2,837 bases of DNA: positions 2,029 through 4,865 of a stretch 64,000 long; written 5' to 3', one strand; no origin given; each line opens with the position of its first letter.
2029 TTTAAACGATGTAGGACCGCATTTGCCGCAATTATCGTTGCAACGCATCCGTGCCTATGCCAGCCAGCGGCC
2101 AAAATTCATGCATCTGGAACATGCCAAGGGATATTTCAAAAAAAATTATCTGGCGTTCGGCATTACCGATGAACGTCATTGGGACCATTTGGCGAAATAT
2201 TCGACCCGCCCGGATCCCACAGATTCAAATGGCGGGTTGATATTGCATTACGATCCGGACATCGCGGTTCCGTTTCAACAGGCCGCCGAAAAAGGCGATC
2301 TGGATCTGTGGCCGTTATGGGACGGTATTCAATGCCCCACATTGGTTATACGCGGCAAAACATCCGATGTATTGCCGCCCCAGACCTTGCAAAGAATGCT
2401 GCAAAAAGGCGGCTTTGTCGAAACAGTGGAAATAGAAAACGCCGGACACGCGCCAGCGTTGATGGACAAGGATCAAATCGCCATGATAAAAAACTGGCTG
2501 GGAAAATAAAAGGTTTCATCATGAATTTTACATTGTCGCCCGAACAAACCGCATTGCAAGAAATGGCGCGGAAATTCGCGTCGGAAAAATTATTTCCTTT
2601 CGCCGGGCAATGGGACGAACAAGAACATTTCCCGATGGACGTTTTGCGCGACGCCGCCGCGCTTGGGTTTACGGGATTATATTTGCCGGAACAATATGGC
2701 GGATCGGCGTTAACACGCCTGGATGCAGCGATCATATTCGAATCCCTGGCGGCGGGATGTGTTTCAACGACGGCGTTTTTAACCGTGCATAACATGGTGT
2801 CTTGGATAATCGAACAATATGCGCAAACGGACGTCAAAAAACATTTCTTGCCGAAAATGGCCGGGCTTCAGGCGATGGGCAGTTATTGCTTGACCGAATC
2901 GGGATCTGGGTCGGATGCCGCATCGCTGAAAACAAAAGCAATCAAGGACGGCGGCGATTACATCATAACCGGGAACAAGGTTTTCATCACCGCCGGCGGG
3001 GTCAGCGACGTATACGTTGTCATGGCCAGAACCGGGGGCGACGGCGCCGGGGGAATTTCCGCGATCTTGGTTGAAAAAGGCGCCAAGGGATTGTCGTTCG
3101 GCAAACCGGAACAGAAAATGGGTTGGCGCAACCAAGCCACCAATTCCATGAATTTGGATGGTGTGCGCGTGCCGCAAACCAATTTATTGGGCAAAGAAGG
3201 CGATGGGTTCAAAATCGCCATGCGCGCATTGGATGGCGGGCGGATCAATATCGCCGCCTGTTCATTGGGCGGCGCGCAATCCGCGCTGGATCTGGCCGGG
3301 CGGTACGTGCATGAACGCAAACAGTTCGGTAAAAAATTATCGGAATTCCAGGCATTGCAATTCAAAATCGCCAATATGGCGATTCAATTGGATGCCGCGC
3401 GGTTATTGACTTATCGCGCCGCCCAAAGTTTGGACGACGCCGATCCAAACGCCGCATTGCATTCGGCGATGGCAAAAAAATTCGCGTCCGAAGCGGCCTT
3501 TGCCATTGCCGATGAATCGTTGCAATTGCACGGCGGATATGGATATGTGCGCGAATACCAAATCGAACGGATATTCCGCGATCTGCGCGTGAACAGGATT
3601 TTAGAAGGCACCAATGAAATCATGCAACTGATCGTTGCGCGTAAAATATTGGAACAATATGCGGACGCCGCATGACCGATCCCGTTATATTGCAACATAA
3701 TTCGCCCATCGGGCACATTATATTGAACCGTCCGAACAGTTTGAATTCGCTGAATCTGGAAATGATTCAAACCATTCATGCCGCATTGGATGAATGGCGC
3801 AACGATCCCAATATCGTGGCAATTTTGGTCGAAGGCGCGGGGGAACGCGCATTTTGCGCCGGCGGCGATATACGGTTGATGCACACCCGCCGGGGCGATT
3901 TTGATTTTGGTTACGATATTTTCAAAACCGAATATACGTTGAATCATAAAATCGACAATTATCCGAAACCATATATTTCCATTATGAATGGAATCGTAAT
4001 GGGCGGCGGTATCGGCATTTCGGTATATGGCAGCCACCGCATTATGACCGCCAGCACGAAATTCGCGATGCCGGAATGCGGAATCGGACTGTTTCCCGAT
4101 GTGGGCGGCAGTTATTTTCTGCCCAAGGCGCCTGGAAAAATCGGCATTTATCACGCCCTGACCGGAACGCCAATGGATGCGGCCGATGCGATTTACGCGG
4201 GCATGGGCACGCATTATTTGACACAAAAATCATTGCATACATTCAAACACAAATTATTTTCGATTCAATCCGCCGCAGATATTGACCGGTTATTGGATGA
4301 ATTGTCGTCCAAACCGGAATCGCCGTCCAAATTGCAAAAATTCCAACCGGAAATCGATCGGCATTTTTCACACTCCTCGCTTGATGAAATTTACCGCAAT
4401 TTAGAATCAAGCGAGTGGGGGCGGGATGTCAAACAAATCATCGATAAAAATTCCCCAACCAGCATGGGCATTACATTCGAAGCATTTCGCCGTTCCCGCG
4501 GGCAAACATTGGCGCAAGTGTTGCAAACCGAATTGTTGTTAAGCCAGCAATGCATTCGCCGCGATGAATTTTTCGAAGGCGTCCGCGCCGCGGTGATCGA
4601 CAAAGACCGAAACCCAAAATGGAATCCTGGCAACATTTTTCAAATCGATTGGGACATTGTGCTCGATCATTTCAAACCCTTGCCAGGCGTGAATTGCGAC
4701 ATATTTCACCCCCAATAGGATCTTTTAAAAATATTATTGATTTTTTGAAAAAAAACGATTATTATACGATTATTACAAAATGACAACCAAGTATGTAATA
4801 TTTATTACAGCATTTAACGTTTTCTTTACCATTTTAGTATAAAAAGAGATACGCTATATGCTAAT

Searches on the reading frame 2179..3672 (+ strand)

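Call 70: search_protein_families(library=pfam, proteins=[window:2179-3672:+], max_evalue=0.00001)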
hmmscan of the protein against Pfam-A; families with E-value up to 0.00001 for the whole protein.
window:2179-3672:+ (498 aa): 5 families
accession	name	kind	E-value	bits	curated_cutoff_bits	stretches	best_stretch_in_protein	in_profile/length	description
PF00441.29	Acyl-CoA_dh_1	-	2.4e-51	174.3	22.4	1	341-491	1-150/150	Acyl-CoA dehydrogenase, C-terminal domain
PF02771.21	Acyl-CoA_dh_N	-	7.7e-32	110.5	22.9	1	120-228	1-110/113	Acyl-CoA dehydrogenase, N-terminal domain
PF08028.16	Acyl-CoA_dh_2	-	3.5e-23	82.8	22.7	1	358-478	3-132/134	Acyl-CoA dehydrogenase, C-terminal domain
PF02770.24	Acyl-CoA_dh_M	-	4.3e-23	81.7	33.3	1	236-329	2-97/97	Acyl-CoA dehydrogenase, middle domain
PF22924.1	ACOX_C_alpha1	-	3.1e-10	40.5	27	1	354-490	7-168/169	Acyl-CoA oxidase, C-alpha1 domain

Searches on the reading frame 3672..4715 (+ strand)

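Call 70: search_protein_families(library=pfam, proteins=[window:3672-4715:+], max_evalue=0.00001)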
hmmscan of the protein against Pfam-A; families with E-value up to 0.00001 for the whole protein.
window:3672-4715:+ (348 aa): 2 families
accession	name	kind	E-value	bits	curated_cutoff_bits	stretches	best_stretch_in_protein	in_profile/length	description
PF16113.10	ECH_2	-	3.9e-118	395.2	27.2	1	13-334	1-335/335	Enoyl-CoA hydratase/isomerase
PF00378.25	ECH_1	-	1e-31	110.6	27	1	10-190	3-181/251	Enoyl-CoA hydratase/isomerase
